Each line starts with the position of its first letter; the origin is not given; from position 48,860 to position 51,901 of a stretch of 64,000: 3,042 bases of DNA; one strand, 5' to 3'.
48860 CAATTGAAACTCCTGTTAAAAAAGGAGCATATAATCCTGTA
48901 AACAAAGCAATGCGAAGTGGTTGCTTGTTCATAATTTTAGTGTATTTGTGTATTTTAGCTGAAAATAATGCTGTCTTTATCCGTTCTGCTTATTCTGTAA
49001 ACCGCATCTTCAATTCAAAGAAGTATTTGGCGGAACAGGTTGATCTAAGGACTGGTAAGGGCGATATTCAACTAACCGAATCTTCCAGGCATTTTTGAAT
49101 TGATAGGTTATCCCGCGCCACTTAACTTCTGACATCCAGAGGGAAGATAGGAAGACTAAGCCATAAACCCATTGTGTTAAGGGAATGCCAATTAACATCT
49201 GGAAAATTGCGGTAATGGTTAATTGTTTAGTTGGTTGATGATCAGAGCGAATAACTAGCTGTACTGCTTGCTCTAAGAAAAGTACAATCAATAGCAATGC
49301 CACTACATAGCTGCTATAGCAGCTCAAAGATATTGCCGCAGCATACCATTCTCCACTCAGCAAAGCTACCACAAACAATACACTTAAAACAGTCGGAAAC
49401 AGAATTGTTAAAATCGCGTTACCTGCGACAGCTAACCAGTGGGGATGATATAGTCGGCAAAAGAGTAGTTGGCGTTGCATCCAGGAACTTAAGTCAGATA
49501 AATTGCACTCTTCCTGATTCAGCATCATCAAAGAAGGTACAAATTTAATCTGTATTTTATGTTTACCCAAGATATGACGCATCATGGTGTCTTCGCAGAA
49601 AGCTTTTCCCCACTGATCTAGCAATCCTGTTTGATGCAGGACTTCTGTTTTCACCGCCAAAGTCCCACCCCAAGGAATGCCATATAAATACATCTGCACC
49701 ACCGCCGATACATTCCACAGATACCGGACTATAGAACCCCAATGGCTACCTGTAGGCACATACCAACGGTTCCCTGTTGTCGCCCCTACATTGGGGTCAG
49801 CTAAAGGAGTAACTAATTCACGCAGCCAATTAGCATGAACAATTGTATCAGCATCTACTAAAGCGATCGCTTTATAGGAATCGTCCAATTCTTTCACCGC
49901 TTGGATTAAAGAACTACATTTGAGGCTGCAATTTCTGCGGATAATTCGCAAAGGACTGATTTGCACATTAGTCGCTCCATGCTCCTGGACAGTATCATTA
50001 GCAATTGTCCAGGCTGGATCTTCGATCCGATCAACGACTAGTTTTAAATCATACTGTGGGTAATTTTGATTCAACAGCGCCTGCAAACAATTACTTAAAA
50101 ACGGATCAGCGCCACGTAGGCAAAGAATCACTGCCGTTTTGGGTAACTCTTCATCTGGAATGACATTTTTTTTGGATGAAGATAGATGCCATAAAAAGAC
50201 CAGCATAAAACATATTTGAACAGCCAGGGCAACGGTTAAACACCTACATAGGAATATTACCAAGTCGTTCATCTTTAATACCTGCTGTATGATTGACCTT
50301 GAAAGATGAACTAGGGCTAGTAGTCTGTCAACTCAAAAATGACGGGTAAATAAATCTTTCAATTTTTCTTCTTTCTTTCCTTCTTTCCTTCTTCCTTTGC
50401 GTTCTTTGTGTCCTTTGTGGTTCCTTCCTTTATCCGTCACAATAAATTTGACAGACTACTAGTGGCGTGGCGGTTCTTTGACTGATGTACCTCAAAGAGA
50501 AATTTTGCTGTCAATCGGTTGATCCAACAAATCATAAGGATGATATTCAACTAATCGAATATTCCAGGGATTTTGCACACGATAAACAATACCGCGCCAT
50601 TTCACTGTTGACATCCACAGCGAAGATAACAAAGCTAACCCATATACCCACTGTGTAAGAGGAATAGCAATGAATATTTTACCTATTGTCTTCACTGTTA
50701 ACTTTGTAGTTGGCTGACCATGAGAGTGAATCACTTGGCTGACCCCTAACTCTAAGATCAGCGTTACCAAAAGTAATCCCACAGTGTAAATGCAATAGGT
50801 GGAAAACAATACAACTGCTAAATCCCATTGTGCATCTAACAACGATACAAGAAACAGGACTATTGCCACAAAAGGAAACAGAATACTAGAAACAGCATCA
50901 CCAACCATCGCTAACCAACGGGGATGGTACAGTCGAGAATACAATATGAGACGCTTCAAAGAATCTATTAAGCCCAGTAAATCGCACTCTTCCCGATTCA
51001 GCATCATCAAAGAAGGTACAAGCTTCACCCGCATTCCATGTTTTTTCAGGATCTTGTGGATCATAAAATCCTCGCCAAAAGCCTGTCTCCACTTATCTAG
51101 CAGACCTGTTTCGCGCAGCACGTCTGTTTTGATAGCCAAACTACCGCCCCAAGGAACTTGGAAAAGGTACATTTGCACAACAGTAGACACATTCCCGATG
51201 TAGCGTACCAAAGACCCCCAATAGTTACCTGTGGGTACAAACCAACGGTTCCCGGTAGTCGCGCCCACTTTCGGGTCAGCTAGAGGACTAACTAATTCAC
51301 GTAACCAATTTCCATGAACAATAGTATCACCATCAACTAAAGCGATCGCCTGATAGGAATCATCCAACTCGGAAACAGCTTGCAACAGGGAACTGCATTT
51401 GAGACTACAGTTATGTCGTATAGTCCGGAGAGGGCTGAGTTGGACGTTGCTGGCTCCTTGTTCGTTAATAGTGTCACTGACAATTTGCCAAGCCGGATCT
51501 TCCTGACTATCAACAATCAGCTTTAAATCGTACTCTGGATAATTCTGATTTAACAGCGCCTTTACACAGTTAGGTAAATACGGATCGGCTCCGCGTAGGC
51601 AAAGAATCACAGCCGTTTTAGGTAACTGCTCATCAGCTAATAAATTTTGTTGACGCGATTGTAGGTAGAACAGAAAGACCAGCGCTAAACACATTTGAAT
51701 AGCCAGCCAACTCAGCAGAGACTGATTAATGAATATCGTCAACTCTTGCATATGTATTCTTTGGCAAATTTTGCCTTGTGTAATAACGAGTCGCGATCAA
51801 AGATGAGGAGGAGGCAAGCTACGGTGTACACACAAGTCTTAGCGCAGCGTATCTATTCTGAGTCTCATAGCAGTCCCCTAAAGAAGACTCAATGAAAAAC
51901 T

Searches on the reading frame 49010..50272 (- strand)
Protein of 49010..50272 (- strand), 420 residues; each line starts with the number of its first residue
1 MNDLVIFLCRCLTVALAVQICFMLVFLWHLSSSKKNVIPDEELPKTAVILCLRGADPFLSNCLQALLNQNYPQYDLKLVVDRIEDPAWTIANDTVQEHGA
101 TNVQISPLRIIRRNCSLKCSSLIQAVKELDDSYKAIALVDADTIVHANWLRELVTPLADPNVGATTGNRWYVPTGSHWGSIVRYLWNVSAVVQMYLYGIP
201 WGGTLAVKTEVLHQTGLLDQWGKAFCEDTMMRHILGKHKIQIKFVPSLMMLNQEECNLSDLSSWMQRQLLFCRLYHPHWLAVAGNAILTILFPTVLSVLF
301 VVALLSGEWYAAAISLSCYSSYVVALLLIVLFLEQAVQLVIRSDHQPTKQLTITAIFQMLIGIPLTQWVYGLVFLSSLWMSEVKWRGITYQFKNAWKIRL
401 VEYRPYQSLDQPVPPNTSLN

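Call 85: search_protein_families(library=pfam, proteins=[window:49010-50272:-], max_evalue=0.00001)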
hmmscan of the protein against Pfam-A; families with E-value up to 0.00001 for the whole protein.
window:49010-50272:- (420 aa): 4 families
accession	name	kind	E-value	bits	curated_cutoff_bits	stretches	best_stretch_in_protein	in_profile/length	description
PF13641.12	Glyco_tranf_2_3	-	2.6e-17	64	27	1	44-267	1-226/230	Glycosyltransferase like family 2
PF13506.12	Glyco_transf_21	-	6.9e-13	48.9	21.7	1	116-272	16-173/174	Glycosyl transferase family 21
PF13632.12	Glyco_trans_2_3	-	4.9e-10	40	27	1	136-323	2-184/198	Glycosyl transferase family group 2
PF00535.33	Glycos_transf_2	-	1.3e-09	38.7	23.3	1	48-176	2-122/168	Glycosyl transferase family 2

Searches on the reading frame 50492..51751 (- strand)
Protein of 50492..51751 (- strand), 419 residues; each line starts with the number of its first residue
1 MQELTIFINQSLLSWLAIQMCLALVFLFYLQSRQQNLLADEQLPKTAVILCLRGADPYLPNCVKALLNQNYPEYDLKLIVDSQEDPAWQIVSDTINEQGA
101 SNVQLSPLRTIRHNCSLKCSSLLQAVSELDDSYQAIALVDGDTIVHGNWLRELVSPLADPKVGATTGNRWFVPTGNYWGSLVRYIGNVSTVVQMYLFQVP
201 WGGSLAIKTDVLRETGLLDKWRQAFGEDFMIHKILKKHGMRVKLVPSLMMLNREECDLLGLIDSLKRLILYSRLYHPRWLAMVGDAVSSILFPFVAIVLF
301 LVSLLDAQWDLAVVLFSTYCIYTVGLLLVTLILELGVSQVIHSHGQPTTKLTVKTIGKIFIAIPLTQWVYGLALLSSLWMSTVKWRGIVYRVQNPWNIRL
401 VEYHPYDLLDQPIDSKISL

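Call 85: search_protein_families(library=pfam, proteins=[window:50492-51751:-], max_evalue=0.00001)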
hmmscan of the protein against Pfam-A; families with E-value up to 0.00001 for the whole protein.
window:50492-51751:- (419 aa): 4 families
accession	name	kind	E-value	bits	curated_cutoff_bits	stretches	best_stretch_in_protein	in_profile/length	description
PF13641.12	Glyco_tranf_2_3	-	6.8e-17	62.7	27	1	44-250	1-209/230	Glycosyltransferase like family 2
PF13632.12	Glyco_trans_2_3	-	1.1e-10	42.2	27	1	136-318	2-183/198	Glycosyl transferase family group 2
PF13506.12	Glyco_transf_21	-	1.1e-10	41.7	21.7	1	116-250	16-152/174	Glycosyl transferase family 21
PF00535.33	Glycos_transf_2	-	2.6e-10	40.9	23.3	1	48-181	2-127/168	Glycosyl transferase family 2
